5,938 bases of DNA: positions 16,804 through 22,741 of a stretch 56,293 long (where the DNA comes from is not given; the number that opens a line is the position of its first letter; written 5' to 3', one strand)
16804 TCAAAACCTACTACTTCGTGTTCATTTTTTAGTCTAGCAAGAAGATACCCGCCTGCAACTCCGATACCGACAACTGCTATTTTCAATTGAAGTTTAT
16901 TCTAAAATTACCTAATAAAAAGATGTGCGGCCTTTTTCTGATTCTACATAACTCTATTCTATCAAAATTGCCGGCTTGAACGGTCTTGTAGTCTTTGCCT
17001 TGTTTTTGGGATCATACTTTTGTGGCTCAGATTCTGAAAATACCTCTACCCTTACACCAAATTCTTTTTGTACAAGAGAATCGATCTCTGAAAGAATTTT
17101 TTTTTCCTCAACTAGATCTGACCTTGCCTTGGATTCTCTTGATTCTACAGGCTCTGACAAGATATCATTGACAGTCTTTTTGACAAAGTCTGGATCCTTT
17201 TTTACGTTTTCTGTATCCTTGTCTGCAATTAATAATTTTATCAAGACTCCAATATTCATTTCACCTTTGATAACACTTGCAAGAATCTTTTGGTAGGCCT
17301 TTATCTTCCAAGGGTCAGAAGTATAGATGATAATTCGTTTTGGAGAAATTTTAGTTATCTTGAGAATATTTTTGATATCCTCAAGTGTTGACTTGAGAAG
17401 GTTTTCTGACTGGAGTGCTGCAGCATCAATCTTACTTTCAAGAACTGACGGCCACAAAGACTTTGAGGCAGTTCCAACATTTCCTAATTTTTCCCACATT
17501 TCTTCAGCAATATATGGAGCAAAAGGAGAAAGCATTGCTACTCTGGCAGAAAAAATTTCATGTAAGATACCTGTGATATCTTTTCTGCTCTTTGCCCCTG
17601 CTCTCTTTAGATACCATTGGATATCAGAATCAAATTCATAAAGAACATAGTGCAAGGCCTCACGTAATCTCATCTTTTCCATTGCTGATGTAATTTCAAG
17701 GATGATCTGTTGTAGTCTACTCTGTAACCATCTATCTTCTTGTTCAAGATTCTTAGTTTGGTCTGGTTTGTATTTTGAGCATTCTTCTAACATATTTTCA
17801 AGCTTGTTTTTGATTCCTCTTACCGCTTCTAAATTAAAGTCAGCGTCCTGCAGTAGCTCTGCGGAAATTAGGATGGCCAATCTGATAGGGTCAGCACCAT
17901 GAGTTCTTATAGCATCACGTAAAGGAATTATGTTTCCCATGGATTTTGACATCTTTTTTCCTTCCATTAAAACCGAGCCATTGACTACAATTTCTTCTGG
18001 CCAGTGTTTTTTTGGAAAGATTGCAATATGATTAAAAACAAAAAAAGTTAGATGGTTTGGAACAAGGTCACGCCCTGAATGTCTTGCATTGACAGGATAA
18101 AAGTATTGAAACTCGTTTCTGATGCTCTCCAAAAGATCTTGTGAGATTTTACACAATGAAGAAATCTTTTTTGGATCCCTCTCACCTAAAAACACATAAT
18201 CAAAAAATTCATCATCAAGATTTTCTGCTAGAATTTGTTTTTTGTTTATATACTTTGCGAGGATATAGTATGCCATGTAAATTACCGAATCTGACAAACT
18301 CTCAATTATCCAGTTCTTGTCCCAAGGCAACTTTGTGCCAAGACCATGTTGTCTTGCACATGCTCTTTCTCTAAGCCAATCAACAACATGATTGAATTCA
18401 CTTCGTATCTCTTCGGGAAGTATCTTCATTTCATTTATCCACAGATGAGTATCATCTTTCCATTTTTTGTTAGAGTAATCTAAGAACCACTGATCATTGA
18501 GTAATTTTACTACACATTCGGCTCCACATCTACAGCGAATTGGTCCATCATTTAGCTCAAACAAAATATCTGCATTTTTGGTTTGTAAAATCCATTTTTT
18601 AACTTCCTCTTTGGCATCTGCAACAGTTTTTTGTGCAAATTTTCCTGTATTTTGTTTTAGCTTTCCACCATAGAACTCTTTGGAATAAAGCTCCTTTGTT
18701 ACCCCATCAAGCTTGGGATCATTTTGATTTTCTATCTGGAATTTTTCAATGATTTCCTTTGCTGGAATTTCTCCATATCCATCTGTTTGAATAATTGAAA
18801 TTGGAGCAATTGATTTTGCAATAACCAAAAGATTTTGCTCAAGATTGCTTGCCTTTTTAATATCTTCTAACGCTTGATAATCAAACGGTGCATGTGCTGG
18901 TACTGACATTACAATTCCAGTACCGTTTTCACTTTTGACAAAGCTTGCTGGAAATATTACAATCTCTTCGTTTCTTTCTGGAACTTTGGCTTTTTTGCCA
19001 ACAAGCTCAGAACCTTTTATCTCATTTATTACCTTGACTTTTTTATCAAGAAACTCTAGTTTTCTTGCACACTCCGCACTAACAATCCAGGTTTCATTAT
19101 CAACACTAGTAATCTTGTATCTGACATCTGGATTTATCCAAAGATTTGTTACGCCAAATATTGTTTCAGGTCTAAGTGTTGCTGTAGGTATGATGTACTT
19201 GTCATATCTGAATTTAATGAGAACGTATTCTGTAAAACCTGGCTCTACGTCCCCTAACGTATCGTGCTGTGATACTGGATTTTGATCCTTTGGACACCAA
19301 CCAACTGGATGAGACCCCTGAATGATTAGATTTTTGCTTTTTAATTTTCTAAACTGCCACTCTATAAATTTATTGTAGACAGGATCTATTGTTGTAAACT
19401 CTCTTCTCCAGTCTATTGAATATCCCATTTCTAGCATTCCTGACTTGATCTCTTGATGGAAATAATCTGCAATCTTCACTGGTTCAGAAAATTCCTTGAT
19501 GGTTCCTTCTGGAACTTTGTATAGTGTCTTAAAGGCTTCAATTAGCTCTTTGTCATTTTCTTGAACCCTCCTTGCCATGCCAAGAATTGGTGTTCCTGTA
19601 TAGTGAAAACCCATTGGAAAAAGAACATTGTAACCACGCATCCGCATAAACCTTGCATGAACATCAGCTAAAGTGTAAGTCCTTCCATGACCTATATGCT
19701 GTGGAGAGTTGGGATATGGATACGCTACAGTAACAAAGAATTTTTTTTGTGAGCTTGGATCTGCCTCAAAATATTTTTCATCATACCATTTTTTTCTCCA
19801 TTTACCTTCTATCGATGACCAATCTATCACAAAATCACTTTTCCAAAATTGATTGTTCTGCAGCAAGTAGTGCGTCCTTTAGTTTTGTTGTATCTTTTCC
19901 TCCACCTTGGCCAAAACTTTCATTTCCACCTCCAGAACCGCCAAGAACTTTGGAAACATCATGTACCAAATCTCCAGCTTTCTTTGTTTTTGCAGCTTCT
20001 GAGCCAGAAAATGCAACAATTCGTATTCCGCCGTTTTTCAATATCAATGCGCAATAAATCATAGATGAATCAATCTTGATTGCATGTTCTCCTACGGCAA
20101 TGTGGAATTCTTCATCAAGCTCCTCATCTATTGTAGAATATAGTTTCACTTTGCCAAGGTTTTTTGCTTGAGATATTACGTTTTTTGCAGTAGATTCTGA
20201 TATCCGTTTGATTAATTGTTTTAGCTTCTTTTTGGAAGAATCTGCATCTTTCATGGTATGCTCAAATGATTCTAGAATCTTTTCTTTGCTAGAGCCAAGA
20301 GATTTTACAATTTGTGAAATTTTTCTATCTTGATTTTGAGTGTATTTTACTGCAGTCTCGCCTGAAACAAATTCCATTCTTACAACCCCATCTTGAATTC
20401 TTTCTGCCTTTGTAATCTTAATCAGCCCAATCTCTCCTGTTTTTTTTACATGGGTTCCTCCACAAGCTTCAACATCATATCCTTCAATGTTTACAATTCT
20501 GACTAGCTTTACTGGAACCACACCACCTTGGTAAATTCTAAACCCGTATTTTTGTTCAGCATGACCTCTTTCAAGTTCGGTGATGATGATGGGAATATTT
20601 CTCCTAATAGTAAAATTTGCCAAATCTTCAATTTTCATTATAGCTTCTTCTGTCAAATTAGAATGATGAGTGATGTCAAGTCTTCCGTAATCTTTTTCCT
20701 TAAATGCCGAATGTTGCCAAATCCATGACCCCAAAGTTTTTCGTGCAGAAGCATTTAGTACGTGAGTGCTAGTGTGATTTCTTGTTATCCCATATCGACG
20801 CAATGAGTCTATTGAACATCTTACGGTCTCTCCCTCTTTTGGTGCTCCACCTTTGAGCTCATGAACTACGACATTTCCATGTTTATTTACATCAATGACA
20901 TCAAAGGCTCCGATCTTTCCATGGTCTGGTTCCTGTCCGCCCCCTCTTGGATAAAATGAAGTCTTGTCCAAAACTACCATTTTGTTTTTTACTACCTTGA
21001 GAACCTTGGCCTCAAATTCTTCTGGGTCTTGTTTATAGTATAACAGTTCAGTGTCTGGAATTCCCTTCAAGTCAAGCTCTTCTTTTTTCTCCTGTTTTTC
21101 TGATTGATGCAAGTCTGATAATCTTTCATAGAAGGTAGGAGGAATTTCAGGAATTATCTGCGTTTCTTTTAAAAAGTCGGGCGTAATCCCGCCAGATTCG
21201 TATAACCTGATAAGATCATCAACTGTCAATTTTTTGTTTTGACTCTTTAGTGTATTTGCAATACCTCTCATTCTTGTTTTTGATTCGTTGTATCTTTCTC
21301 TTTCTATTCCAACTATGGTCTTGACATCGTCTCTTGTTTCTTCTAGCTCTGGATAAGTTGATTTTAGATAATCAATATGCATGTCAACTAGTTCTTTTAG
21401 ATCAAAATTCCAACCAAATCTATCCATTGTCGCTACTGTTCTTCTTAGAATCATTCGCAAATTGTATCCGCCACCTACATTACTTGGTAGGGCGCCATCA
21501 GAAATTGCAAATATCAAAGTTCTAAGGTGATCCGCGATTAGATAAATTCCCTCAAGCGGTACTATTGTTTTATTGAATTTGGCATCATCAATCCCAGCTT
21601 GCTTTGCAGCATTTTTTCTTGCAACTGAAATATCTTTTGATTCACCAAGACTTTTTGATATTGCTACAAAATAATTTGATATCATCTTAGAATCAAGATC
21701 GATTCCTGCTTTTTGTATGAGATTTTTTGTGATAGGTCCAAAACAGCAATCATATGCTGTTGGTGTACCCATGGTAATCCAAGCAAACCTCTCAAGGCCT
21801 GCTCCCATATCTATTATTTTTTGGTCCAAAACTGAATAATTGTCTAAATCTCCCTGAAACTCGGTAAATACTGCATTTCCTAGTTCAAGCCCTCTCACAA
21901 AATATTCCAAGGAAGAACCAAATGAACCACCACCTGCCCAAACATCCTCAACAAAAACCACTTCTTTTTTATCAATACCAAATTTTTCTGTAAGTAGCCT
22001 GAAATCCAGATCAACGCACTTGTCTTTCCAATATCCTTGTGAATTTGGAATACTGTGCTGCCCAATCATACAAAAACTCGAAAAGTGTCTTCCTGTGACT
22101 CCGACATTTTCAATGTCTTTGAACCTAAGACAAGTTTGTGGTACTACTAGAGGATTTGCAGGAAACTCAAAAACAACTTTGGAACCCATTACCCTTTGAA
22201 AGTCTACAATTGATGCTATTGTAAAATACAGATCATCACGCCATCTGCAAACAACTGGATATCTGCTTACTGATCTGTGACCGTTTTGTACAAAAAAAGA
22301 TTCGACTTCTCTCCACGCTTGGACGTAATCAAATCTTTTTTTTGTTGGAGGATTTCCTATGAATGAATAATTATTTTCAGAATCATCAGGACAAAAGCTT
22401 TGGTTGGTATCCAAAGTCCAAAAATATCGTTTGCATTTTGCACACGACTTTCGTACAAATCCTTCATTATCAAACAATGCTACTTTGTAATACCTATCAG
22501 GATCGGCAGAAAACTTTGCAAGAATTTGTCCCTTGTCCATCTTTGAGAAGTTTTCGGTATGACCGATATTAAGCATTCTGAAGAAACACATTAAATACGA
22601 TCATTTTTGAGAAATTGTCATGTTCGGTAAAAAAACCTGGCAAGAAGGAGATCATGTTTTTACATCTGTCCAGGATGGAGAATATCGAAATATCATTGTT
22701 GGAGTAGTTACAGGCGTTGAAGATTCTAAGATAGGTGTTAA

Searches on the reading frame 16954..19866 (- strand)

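Call 75: search_protein_families(library=pfam, proteins=[window:16954-19866:-], max_evalue=0.00001)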
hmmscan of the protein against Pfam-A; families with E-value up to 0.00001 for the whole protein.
window:16954-19866:- (970 aa): 5 families
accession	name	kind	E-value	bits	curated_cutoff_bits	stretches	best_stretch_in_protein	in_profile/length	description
PF00133.28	tRNA-synt_1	-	3.8e-39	135.1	22.7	1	23-676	2-412/414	tRNA synthetases class I (I, L, M and V)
PF09334.17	tRNA-synt_1g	-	2.8e-25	89.3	20.1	2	44-115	2-73/391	tRNA synthetases class I (M)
PF08264.19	Anticodon_1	-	4.7e-24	85.4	25.1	1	711-847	1-148/148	Anticodon-binding domain of tRNA ligase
PF01406.26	tRNA-synt_1e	-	2.3e-12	47.3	27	1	597-682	213-296/301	tRNA synthetases class I (C) catalytic domain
PF13603.12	tRNA-synt_1_2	-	1.3e-08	35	25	1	226-331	23-127/185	Leucyl-tRNA synthetase, editing domain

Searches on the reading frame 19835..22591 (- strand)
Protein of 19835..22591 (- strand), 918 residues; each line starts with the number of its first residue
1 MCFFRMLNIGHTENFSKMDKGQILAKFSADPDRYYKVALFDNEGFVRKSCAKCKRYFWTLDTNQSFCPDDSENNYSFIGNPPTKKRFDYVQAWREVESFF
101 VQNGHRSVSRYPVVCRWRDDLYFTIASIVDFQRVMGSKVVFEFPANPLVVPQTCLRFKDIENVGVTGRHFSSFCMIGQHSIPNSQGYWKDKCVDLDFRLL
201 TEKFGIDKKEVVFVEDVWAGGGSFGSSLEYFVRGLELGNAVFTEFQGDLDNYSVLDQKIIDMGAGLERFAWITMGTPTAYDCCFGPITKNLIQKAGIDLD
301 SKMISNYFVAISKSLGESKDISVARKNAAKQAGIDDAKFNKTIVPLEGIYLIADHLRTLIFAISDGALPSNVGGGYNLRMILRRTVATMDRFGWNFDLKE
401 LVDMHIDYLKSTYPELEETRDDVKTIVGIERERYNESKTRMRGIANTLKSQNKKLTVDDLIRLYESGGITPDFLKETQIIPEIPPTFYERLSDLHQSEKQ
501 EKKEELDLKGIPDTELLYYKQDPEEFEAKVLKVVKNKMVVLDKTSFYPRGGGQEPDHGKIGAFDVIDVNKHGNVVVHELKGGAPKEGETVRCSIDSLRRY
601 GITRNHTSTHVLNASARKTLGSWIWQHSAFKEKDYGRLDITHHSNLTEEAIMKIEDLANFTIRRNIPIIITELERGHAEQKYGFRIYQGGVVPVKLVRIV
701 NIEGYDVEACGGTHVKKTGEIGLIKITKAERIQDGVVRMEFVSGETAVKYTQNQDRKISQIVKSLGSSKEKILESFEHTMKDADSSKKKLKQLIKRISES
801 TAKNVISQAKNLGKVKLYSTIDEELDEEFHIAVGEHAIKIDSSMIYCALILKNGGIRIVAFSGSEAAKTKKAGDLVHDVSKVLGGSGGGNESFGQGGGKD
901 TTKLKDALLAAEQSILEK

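Call 75: search_protein_families(library=pfam, proteins=[window:19835-22591:-], max_evalue=0.00001)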
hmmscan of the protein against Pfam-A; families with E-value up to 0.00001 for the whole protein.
window:19835-22591:- (918 aa): 2 families
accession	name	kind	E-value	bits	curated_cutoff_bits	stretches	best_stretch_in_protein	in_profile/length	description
PF01411.24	tRNA-synt_2c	-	1.3e-85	288.5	30.3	1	98-596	8-550/552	tRNA synthetases class II (A)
PF07973.19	tRNA_SAD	-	2.3e-16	59.9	24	1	697-740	1-44/44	Threonyl and Alanyl tRNA synthetase second additional domain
